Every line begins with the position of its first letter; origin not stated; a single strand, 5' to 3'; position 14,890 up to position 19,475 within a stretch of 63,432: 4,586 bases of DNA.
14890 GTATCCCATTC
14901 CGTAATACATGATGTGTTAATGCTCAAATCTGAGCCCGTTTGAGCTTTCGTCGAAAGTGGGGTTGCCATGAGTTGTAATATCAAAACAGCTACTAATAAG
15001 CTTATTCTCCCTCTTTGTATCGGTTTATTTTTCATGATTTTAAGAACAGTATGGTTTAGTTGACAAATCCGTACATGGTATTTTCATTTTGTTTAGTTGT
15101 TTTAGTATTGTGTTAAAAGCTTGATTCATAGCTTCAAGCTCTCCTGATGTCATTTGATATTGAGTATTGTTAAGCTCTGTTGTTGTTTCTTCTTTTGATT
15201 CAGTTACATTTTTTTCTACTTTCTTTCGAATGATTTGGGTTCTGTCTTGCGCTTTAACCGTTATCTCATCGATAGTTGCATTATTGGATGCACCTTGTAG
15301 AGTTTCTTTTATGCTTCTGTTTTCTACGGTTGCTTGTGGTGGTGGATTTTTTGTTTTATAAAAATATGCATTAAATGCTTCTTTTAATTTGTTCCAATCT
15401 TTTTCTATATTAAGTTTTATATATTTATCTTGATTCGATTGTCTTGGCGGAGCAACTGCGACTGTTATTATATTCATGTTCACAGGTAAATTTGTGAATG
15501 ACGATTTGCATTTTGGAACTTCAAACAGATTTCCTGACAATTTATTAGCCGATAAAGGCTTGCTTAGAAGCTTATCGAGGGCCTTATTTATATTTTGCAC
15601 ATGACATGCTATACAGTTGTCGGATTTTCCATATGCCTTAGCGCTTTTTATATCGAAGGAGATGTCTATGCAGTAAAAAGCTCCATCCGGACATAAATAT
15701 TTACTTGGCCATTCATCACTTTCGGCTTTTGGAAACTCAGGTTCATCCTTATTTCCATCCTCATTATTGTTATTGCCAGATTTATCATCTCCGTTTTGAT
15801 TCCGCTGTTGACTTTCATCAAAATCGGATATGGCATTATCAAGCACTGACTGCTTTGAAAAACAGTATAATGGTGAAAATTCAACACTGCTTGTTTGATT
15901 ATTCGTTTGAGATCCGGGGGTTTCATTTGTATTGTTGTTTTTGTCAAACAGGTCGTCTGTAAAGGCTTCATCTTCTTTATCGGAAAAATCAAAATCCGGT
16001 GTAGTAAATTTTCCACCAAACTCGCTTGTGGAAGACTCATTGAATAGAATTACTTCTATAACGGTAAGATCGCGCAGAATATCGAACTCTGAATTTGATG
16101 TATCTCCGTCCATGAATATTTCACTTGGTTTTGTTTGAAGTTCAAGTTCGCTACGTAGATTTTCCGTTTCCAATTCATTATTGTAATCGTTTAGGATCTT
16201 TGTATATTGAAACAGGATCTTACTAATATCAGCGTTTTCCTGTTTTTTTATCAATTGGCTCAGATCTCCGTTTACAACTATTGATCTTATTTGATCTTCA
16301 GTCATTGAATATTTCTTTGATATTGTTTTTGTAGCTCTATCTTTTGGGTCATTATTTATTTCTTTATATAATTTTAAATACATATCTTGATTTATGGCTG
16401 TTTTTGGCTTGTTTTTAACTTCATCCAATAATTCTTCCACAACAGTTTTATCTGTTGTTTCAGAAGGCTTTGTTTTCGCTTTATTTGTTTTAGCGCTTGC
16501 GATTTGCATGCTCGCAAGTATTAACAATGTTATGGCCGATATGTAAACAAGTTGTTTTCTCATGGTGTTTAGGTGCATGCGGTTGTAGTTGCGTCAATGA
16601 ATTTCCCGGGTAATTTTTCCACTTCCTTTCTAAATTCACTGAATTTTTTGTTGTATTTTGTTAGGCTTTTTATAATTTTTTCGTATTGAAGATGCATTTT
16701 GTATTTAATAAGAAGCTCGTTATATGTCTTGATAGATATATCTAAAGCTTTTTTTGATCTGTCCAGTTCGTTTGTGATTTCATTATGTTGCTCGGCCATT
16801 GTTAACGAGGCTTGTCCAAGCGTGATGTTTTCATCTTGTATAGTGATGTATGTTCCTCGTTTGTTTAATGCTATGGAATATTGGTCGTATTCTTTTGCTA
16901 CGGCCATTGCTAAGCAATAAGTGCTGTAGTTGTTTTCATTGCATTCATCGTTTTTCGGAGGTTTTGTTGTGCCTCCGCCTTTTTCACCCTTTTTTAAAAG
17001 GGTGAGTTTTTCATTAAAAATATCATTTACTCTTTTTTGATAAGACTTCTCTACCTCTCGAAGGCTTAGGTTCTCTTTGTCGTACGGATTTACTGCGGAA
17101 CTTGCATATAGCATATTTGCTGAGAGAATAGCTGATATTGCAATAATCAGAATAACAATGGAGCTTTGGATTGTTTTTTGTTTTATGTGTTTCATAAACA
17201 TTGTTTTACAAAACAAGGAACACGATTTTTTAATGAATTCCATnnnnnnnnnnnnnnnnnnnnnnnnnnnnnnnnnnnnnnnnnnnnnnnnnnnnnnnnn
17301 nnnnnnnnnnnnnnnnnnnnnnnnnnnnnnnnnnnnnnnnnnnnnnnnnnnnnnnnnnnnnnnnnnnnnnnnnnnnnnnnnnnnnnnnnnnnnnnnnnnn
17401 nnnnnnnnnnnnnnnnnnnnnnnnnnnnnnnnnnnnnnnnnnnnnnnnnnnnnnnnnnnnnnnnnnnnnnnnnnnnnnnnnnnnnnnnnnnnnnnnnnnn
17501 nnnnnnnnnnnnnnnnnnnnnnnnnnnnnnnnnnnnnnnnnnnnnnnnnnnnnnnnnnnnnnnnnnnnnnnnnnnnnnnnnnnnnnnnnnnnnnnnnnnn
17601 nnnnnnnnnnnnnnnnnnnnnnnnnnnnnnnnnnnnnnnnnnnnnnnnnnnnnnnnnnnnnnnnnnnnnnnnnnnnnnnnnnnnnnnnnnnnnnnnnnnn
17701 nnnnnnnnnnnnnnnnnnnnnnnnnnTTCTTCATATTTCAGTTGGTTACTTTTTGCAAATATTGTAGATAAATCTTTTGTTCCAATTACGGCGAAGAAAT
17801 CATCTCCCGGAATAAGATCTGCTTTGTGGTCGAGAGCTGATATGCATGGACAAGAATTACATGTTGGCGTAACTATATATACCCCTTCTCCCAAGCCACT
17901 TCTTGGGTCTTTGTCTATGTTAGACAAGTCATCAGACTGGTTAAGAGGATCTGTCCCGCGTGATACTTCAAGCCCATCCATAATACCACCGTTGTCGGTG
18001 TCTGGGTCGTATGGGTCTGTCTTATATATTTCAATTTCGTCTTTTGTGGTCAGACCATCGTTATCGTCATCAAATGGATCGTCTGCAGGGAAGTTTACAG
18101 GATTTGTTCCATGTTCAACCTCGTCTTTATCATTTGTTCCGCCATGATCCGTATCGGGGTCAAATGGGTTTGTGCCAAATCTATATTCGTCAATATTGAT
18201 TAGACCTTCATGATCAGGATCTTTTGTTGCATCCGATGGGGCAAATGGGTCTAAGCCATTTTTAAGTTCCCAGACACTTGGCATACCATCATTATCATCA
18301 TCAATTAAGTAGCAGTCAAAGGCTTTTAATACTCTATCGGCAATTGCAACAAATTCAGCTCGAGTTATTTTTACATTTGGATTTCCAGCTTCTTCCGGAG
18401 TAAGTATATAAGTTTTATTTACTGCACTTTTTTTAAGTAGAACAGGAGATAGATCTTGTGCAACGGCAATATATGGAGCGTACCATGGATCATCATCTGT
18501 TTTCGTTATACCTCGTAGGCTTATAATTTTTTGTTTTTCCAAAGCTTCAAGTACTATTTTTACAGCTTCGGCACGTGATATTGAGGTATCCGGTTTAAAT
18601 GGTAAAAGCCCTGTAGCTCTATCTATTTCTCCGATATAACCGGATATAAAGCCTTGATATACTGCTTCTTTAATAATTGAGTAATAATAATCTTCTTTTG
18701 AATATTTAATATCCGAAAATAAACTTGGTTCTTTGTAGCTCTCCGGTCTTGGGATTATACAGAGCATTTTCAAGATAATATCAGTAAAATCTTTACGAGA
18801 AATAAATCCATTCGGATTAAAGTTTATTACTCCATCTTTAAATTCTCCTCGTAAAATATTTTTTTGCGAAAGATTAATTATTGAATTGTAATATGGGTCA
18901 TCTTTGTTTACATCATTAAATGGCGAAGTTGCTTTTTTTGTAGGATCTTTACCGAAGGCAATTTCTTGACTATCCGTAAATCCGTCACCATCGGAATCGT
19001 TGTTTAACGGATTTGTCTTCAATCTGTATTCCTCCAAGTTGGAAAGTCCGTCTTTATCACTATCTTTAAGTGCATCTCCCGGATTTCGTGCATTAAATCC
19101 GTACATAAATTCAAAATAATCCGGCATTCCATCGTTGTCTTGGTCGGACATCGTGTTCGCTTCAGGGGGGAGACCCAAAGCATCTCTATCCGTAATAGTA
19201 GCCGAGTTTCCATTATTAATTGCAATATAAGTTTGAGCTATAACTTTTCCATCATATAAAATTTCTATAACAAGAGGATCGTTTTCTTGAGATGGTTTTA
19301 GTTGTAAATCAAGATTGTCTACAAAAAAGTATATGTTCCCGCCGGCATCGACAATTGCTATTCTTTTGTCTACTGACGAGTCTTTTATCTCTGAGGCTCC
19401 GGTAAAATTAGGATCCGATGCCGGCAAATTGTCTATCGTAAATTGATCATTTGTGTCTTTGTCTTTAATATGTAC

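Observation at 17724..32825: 15.1-kb gene encoding a 5033-aa mosaic surface protein, about a quarter of the whole window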

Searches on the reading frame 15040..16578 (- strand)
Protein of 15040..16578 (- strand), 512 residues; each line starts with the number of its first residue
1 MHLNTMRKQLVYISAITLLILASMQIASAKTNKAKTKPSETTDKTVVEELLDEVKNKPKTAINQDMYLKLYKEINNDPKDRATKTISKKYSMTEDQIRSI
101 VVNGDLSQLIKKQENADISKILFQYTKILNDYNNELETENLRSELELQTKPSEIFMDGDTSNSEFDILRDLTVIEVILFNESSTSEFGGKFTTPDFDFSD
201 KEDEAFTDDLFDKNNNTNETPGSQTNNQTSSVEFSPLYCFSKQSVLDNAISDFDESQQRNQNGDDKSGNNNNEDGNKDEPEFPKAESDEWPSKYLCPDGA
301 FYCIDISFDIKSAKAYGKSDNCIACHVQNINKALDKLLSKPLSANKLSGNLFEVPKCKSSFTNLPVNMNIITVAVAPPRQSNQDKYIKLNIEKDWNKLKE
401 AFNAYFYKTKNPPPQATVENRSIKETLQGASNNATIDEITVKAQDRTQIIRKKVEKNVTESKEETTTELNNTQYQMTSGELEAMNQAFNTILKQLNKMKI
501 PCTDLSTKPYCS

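Call 7: search_protein_families(library=pfam, proteins=[window:15040-16578:-], max_evalue=0.01)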
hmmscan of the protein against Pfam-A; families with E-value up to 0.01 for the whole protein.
window:15040-16578:- (512 aa): 0 families

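Call 85: search_protein_families(library=ncbifam, proteins=[window:15040-16578:-], max_evalue=0.01)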
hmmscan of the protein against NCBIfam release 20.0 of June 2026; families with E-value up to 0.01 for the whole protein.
window:15040-16578:- (512 aa): 1 family
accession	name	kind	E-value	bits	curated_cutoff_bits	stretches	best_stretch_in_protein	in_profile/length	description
TIGR01837.1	PHA_granule_1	subfamily_domain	0.0095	16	94.7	1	445-502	37-94/118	poly(hydroxyalkanoate) granule-associated protein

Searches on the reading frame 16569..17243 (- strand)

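Call 7: search_protein_families(library=pfam, proteins=[window:16569-17243:-], max_evalue=0.01)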
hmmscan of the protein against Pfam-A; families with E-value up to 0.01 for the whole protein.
window:16569-17243:- (224 aa): 1 family
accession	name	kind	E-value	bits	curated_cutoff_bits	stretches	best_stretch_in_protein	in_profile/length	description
PF16828.10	GAGBD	-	0.0064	17.2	27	1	154-212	55-109/152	GAG-binding domain on surface antigen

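Call 85: search_protein_families(library=ncbifam, proteins=[window:16569-17243:-], max_evalue=0.01)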
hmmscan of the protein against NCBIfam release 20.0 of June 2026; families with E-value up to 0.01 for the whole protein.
window:16569-17243:- (224 aa): 0 families

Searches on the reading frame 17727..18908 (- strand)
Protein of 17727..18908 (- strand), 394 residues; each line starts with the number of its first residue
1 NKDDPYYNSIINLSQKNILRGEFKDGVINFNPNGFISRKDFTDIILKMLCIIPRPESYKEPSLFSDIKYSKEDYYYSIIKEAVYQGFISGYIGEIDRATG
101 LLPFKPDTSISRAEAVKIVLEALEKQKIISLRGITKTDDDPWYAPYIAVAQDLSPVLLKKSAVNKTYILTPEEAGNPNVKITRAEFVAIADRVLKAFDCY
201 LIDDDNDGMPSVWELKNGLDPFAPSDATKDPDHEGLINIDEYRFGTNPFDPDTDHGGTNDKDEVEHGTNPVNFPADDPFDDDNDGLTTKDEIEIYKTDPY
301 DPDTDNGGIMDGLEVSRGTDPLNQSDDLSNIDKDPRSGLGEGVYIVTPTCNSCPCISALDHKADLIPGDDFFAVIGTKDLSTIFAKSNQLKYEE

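Call 68: find_related_loci(query=A6, collection=metagenome_contigs, flank=10000)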
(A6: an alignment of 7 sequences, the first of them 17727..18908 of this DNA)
Query A6 (394 aa) in metagenome_contigs; peptide patterns used: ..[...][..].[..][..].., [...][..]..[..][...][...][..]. (x = any residue, [..] = any of these).
600 stretches matched a pattern (row limit reached: there are more); 284 encode a relative of the query (tblastn E <= 1e-3); the best 80 are kept; 80 distinct loci.
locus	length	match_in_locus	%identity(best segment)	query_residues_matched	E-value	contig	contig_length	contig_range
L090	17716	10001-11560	47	5-394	2e-122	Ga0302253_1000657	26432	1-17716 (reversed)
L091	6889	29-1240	48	33-391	5e-115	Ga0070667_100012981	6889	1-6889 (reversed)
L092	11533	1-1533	47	3-391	6e-114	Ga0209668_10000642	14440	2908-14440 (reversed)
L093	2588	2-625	79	186-393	2e-105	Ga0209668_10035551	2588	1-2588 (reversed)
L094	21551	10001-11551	48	5-391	7e-126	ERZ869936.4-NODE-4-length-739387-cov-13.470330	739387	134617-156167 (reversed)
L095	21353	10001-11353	43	2-394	3e-94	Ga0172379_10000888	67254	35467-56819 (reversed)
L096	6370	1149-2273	43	25-391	6e-90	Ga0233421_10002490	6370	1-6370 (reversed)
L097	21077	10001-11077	48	1-391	1e-116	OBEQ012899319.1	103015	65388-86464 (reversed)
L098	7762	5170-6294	43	25-391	2e-88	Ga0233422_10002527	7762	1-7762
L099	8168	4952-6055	43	12-390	1e-83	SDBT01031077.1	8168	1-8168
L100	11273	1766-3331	44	4-393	2e-83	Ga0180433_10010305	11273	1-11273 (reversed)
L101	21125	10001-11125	42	15-390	5e-83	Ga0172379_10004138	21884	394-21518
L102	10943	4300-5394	40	23-393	5e-80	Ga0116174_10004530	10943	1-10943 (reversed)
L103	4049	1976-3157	41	12-391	3e-79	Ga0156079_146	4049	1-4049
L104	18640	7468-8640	40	3-393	2e-77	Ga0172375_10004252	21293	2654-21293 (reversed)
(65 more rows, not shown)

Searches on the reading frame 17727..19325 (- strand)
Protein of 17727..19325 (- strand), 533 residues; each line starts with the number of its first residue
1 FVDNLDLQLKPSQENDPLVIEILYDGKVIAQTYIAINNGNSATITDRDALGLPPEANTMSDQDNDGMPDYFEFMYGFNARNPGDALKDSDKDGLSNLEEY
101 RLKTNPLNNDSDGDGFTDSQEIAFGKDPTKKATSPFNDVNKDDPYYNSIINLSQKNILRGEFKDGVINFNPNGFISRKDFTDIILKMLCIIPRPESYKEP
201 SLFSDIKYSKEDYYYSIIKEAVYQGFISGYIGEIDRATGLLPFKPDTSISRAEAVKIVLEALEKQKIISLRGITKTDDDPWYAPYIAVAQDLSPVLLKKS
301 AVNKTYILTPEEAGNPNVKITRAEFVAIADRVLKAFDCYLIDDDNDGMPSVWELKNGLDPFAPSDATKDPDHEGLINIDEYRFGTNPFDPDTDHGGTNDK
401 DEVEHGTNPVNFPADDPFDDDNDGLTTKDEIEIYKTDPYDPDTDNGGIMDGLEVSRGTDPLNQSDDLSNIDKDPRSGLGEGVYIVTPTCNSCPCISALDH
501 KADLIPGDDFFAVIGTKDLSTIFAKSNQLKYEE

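Call 80: search_protein_families(library=pfam, proteins=[window:17727-19325:-], max_evalue=0.1)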
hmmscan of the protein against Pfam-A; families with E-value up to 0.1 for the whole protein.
window:17727-19325:- (533 aa): 2 families
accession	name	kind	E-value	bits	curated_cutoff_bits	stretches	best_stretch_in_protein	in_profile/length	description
PF18884.5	TSP3_bac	-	3.9e-19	68.6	25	3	110-130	1-21/22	Bacterial TSP3 repeat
PF00395.25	SLH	-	3.9e-10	40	20.8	1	135-180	1-43/44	S-layer homology domain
